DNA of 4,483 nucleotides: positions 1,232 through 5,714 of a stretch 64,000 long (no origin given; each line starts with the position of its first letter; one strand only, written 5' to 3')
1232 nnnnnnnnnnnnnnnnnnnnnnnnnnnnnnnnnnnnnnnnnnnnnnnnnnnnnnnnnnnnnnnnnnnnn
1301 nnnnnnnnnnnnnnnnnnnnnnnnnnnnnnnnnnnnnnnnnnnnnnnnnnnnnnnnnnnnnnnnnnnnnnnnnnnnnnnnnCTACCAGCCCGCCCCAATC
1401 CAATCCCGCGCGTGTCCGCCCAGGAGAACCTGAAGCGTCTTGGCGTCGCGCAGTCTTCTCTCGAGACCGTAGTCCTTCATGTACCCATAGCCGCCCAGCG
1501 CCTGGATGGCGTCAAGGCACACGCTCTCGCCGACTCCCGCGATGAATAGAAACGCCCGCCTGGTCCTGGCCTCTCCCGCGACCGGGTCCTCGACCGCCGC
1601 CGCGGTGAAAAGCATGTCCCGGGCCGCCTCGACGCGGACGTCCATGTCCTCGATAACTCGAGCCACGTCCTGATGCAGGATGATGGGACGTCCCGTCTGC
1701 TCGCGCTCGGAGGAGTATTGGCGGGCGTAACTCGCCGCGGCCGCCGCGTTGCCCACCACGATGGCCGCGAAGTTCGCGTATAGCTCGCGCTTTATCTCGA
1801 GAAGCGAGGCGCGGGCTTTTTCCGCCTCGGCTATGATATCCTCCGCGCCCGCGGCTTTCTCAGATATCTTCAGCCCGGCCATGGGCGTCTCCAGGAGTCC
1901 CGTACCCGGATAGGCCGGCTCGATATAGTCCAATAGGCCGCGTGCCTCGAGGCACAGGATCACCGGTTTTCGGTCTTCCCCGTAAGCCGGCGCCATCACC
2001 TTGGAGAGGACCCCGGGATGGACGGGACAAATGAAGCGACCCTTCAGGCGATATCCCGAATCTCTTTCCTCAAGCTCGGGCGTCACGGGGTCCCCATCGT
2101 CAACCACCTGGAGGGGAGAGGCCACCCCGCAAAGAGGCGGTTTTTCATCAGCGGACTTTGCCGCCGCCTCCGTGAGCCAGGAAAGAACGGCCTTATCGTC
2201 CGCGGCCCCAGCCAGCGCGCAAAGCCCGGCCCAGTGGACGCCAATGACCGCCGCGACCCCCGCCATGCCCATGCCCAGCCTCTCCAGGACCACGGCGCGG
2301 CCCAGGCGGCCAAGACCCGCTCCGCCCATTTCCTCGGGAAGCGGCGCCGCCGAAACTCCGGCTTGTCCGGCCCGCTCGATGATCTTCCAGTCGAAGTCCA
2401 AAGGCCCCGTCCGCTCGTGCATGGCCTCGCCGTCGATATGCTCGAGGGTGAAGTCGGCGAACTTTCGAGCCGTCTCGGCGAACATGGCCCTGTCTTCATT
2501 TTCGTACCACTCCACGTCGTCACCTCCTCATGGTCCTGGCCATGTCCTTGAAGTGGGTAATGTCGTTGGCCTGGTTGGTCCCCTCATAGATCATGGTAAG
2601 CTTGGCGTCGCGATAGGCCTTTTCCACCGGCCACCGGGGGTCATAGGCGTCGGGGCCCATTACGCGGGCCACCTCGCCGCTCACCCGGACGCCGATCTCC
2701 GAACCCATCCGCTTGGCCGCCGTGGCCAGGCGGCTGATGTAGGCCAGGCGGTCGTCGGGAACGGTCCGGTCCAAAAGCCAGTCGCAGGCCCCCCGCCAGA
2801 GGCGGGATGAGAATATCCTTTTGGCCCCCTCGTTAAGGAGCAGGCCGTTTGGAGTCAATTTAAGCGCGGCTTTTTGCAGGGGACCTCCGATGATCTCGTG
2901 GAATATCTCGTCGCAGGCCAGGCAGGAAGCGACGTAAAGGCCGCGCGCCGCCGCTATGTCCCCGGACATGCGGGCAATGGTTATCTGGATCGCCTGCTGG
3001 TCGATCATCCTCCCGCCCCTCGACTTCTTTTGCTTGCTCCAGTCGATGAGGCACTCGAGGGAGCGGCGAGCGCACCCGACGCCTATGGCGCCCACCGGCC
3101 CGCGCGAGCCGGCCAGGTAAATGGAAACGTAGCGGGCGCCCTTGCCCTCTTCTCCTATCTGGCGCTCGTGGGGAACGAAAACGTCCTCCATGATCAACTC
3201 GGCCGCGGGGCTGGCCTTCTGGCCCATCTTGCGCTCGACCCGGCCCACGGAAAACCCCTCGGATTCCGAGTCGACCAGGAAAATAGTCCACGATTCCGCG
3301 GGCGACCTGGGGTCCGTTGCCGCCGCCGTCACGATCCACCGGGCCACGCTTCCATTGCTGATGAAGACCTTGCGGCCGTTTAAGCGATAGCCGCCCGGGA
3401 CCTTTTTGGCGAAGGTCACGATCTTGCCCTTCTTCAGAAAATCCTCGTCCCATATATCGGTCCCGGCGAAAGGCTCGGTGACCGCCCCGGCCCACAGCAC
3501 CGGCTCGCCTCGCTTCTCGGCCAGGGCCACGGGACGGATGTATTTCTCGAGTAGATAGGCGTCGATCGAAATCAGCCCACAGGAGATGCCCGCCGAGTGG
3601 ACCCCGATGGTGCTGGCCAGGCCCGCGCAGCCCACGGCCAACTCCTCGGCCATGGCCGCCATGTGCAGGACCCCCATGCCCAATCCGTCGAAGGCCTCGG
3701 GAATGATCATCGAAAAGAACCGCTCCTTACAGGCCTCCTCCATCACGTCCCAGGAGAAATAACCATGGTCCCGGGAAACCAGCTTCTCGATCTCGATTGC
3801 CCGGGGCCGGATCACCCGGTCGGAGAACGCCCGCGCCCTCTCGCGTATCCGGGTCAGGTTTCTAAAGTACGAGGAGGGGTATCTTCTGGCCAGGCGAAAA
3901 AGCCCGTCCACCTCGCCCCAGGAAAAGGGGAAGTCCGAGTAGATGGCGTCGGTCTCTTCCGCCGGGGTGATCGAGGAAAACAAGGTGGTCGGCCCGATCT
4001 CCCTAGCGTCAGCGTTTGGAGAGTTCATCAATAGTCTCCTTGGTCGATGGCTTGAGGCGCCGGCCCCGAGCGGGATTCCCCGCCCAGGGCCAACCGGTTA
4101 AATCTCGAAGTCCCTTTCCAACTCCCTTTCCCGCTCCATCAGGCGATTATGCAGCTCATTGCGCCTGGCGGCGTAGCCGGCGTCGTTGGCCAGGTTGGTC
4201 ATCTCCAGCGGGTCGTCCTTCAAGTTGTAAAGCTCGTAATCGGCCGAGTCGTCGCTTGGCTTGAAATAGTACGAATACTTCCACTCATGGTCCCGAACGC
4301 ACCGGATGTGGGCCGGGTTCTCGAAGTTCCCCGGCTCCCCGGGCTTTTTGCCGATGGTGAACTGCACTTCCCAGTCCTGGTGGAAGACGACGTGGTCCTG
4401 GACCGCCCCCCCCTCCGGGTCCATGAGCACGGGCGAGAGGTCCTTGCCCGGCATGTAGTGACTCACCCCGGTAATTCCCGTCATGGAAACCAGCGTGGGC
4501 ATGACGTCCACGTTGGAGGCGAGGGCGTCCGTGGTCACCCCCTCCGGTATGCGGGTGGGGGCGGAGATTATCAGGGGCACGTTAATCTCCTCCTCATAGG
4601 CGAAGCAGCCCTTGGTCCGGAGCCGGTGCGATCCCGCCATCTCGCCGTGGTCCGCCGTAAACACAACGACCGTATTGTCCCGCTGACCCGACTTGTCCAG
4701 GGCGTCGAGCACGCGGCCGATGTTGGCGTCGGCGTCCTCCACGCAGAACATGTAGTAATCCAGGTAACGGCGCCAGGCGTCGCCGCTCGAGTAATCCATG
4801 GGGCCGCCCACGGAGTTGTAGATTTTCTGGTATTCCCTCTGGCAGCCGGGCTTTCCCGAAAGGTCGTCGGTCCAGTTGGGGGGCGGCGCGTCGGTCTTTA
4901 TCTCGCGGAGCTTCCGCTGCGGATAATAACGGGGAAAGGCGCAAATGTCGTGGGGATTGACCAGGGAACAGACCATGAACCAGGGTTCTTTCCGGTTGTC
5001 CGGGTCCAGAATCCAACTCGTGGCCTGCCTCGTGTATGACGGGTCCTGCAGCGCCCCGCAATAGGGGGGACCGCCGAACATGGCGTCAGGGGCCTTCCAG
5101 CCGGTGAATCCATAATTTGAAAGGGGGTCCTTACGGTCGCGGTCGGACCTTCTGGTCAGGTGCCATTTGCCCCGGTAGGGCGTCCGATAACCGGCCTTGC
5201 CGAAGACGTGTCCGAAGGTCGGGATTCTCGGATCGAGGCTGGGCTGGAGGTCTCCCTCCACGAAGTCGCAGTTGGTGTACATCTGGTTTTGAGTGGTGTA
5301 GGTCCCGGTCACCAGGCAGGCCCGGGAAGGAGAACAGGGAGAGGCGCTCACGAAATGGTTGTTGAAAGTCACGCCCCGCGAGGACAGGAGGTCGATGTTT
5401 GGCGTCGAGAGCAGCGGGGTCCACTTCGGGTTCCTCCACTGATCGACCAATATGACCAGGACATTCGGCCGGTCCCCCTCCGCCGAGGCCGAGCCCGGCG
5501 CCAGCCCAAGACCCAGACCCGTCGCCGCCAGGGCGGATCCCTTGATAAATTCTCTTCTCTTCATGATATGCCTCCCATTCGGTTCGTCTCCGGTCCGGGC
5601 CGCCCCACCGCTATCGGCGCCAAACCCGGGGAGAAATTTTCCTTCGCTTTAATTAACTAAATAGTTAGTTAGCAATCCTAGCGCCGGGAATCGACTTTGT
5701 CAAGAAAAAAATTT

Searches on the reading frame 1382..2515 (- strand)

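Call 42: search_protein_families(library=pfam, proteins=[window:1382-2515:-], max_evalue=0.0001)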
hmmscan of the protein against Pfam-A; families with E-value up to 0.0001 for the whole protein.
window:1382-2515:- (377 aa): 3 families
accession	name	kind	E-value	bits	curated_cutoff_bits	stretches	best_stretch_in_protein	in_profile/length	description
PF00441.29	Acyl-CoA_dh_1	-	3e-19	70.1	22.4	1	249-366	18-136/150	Acyl-CoA dehydrogenase, C-terminal domain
PF02771.21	Acyl-CoA_dh_N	-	2.8e-14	53.9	22.9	1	7-118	2-110/113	Acyl-CoA dehydrogenase, N-terminal domain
PF08028.16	Acyl-CoA_dh_2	-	2.6e-12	47.6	22.7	1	249-362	3-127/134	Acyl-CoA dehydrogenase, C-terminal domain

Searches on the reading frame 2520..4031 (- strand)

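Call 42: search_protein_families(library=pfam, proteins=[window:2520-4031:-], max_evalue=0.0001)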
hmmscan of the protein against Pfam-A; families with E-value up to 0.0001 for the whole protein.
window:2520-4031:- (503 aa): 4 families
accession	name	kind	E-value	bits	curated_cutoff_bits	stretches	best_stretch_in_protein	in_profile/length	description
PF00441.29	Acyl-CoA_dh_1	-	2.5e-22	80.1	22.4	2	296-375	1-80/150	Acyl-CoA dehydrogenase, C-terminal domain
PF02770.24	Acyl-CoA_dh_M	-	4.9e-16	59.1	33.3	1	183-284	3-97/97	Acyl-CoA dehydrogenase, middle domain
PF02771.21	Acyl-CoA_dh_N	-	1.2e-15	58.3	22.9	1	61-150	6-90/113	Acyl-CoA dehydrogenase, N-terminal domain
PF08028.16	Acyl-CoA_dh_2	-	1.2e-11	45.5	22.7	1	314-372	4-64/134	Acyl-CoA dehydrogenase, C-terminal domain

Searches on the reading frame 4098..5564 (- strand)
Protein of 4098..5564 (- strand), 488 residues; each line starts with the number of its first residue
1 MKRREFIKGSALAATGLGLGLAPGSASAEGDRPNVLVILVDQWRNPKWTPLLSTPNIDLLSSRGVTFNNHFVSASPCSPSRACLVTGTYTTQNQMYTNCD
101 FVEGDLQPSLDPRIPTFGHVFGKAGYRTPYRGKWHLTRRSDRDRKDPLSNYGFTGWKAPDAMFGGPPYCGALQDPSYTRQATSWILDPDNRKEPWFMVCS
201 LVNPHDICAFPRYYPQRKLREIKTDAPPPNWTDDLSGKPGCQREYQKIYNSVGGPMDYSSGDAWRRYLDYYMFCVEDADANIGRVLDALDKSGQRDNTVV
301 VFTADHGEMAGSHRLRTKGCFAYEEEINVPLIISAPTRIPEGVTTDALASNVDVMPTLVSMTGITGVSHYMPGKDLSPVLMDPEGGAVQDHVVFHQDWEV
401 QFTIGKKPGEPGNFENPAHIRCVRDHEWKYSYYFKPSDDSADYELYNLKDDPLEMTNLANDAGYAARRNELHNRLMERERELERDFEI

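Call 42: search_protein_families(library=pfam, proteins=[window:4098-5564:-], max_evalue=0.0001)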
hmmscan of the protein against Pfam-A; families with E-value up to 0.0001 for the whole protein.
window:4098-5564:- (488 aa): 3 families
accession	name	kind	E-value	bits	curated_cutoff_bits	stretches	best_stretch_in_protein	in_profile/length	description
PF00884.28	Sulfatase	-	2.3e-51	175.3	25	1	33-364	1-301/301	Sulfatase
PF16347.10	SGSH_C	-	1.9e-17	64.3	29.3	1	320-479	9-152/154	N-sulphoglucosamine sulphohydrolase, C-terminal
PF01663.27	Phosphodiest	-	3.1e-09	37.3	23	0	275-311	188-224/342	Type I phosphodiesterase / nucleotide pyrophosphatase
